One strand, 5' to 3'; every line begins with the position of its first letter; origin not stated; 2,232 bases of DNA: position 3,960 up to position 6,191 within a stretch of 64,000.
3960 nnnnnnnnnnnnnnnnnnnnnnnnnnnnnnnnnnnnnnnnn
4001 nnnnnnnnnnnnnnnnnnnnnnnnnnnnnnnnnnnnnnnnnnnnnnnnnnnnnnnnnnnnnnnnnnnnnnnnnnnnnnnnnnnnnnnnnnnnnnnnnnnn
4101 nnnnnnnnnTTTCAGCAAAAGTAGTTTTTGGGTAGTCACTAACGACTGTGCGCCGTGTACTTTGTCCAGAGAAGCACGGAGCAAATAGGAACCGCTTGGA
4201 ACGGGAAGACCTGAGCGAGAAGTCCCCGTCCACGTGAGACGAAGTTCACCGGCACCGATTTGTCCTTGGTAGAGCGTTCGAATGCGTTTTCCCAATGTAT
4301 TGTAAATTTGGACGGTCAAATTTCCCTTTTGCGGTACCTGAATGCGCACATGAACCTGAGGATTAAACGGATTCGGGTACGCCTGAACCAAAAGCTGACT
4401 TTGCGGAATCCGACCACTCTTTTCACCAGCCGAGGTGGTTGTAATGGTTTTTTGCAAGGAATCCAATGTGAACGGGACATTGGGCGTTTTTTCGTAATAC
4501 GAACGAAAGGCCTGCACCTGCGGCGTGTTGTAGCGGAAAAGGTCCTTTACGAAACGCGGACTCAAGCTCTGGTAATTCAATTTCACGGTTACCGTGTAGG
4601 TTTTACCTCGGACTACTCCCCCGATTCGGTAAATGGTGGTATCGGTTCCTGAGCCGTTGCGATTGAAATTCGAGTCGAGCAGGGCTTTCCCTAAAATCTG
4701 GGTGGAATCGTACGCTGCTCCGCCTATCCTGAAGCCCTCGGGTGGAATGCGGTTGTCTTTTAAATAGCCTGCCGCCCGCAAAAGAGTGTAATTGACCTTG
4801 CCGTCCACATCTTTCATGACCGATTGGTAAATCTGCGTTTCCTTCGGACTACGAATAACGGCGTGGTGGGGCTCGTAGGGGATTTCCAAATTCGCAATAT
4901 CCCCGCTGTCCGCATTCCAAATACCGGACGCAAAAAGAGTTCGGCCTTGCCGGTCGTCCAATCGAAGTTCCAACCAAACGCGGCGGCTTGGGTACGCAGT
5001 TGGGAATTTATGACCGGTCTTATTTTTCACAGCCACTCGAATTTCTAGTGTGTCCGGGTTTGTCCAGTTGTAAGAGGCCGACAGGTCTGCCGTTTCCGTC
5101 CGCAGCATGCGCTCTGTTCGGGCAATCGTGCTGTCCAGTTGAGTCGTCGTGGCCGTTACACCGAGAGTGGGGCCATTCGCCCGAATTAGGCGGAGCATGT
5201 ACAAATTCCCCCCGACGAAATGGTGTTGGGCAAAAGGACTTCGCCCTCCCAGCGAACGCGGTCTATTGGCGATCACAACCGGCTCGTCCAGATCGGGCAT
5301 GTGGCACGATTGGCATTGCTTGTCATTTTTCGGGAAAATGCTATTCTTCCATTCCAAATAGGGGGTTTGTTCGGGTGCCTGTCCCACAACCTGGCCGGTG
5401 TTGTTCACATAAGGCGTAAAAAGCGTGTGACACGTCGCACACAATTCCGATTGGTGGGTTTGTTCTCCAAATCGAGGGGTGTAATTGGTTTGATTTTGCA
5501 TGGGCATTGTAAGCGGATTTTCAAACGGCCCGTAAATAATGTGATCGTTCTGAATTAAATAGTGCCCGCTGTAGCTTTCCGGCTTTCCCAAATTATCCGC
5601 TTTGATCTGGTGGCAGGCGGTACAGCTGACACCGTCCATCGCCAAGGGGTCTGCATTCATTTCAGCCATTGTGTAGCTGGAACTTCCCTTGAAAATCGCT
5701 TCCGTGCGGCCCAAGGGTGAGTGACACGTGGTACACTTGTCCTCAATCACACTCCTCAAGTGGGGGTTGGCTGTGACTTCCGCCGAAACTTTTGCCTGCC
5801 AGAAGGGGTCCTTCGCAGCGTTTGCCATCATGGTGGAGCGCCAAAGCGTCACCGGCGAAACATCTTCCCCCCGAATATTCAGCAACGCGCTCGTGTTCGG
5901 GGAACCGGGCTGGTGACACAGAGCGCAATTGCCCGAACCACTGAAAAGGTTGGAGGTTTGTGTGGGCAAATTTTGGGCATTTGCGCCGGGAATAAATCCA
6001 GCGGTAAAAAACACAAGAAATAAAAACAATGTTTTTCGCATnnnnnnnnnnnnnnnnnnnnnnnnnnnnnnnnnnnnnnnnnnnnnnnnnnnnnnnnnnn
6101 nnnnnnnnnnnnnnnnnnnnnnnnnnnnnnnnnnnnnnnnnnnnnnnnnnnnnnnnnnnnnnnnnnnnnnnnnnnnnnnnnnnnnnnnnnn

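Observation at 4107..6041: Pentaheme cytochrome c carrying a T9SS C-terminal sorting domain, a candidate cell-surface redox protein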

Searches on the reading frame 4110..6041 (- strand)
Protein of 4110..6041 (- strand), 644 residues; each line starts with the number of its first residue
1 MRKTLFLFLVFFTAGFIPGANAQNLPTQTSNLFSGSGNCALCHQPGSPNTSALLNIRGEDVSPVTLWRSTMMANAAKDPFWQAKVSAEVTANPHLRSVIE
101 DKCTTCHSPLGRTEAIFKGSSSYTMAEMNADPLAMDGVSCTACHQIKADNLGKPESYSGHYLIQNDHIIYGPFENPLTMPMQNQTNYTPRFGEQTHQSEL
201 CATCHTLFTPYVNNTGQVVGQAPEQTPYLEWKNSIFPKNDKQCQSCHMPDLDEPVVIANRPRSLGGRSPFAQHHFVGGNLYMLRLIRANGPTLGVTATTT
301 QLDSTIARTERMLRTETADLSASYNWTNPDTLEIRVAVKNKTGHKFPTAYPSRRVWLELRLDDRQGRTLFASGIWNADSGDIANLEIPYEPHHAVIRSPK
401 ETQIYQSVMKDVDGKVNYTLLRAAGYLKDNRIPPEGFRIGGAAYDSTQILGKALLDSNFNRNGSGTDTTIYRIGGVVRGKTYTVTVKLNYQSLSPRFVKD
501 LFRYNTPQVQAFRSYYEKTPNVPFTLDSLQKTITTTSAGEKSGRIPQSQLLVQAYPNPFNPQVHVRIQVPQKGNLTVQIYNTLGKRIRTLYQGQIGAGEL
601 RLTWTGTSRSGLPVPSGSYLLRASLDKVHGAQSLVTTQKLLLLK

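Call 4: search_protein_families(library=pfam, proteins=[window:4110-6041:-], max_evalue=1)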
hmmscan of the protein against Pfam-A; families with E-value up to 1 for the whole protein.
window:4110-6041:- (644 aa): 14 families
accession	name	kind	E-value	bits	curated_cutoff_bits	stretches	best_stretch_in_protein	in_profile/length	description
PF13860.13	FlgD_ig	-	1.6e-09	38.1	27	1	573-624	23-74/79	FlgD Ig-like domain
PF22113.1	Mtrc-MtrF_II-IV_dom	-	9.4e-09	35.5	30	2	31-147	76-166/176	Outer membrane cytochrome MtrC/MtrF-like, domains II/IV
PF09699.15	Paired_CXXCH_1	-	6.8e-08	32.5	20.6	1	98-113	4-19/41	Doubled CXXCH motif (Paired_CXXCH_1)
PF14522.11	Cytochrome_C7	-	2.3e-07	31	24.8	1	99-206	12-67/67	Cytochrome c7 and related cytochrome c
PF14537.11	Cytochrom_c3_2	-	7.4e-06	26.8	25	1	97-147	23-67/79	Cytochrome c3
PF18962.6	Por_Secre_tail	-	2.6e-05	24.8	27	1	555-590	2-36/75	Secretion system C-terminal sorting domain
PF13442.11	Cytochrome_CBB3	-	0.00013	22.7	27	0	38-71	13-42/68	Cytochrome C oxidase, cbb3-type, subunit III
PF02085.21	Cytochrom_CIII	-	0.00061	20.5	22.9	1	184-248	16-83/101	Class III cytochrome C family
PF02335.20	Cytochrom_C552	-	0.00064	19.2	24.1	2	102-206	89-176/438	Cytochrome c552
PF03264.19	Cytochrom_NNT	-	0.004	17.3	24.1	1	38-145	67-165/174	NapC/NirT cytochrome c family, N-terminal region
PF00034.26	Cytochrom_C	-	0.006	18.3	21.3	0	99-115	8-24/90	Cytochrome c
PF13435.11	Cytochrome_C554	-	0.0078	17.6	20.8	1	63-144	9-83/84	Cytochrome c554 and c-prime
PF13585.12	CHU_C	-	0.12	12.9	27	1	571-625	25-72/86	CHU_C Type IX secretion signal domain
PF16694.10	Cytochrome_P460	-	0.89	10.4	27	0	100-117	107-124/125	Cytochrome P460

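Call 5: search_protein_families(library=ncbifam, proteins=[window:4110-6041:-], max_evalue=1)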
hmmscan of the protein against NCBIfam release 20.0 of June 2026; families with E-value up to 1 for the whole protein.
window:4110-6041:- (644 aa): 21 families
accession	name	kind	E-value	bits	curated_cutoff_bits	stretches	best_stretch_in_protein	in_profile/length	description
TIGR03507.1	decahem_SO1788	subfamily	6.2e-09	34.8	209.3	2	73-248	464-625/672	OmcA/MtrC family decaheme c-type cytochrome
NF005176.1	PRK06655.1-1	equivalog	5.9e-08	32.9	230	1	568-633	92-156/197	flagellar hook assembly protein FlgD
NF033707.1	T9SS_sortase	equivalog_domain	4.2e-07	28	420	1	552-642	999-1094/1095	type IX secretion system sortase PorU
TIGR04183.1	Por_Secre_tail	domain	4.2e-06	26.6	23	1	555-624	2-59/72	T9SS type A sorting domain-containing protein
NF040886.1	cyt_C_like_Sec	equivalog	5.3e-06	25.3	250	2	330-371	295-337/423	multiheme c-type cytochrome (seleno)protein ExtKL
TIGR04257.1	nanowire_3heme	domain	0.0013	18.9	40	1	94-147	20-61/75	c(7)-type cytochrome triheme domain-containing protein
TIGR01905.1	paired_CXXCH_1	subfamily_domain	0.0045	16.9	25.2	0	100-109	6-15/41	doubled CXXCH domain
TIGR03153.1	cytochr_NrfH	equivalog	0.0055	16.8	134.2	1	80-145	82-134/138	cytochrome c nitrite reductase small subunit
NF009452.0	PRK12812.1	equivalog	0.013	14.8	258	1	572-631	151-212/289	flagellar basal body rod modification protein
NF052228.1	T9SS_PorZ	equivalog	0.022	13.2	260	1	552-624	673-741/757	type IX secretion system anionic LPS delivery protein PorZ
NF009276.0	PRK12633.1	equivalog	0.028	14.2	383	1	573-625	129-181/234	flagellar basal body rod modification protein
NF041781.1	mnquin_red_QrcA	equivalog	0.029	14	180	0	100-148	117-162/174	menaquinone reductase multiheme cytochrome c subunit QrcA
NF052323.1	T9SSA_dep_M6i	equivalog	0.061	11.2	600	1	554-599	960-1005/1043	T9SS-dependent M6-like inactivated metalloprotease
NF009277.0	PRK12634.1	equivalog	0.073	13.2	333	1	568-637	117-186/221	flagellar basal body rod modification protein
TIGR03508.1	decahem_SO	subfamily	0.074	12.5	192.2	0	101-205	3-124/258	DmsE family decaheme c-type cytochrome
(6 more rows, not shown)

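Call 7: search_solved_structures(query=window:4110-6041:-, max_evalue=1, show_alignments=2)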
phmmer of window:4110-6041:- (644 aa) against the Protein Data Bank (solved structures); distinct sequences matched with E-value up to 1: 8.
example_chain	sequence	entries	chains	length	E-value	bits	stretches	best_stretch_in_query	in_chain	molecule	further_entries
7eh9_A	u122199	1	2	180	0.00088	21.1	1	565-630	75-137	Basal-body rod modification protein FlgD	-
7bhq_A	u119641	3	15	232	0.0018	20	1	565-625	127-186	Basal-body rod modification protein FlgD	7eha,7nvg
3osv_A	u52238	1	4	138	0.008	17.9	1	571-633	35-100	Flagellar basal-body rod modification protein FlgD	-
5ze8_A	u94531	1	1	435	0.033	15.9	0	69-150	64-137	cytochrome c552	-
4zzf_A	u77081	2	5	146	0.1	14.2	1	571-633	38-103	Flagellar basal body rod modification protein | Basal-body rod modification protein FlgD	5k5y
4zzk_A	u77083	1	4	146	0.1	14.2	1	571-633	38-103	Basal-body rod modification protein FlgD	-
3c12_A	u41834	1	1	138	0.6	11.7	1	572-637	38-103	Flagellar protein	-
3ubr_A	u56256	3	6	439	0.85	11.2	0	219-254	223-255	Cytochrome c-552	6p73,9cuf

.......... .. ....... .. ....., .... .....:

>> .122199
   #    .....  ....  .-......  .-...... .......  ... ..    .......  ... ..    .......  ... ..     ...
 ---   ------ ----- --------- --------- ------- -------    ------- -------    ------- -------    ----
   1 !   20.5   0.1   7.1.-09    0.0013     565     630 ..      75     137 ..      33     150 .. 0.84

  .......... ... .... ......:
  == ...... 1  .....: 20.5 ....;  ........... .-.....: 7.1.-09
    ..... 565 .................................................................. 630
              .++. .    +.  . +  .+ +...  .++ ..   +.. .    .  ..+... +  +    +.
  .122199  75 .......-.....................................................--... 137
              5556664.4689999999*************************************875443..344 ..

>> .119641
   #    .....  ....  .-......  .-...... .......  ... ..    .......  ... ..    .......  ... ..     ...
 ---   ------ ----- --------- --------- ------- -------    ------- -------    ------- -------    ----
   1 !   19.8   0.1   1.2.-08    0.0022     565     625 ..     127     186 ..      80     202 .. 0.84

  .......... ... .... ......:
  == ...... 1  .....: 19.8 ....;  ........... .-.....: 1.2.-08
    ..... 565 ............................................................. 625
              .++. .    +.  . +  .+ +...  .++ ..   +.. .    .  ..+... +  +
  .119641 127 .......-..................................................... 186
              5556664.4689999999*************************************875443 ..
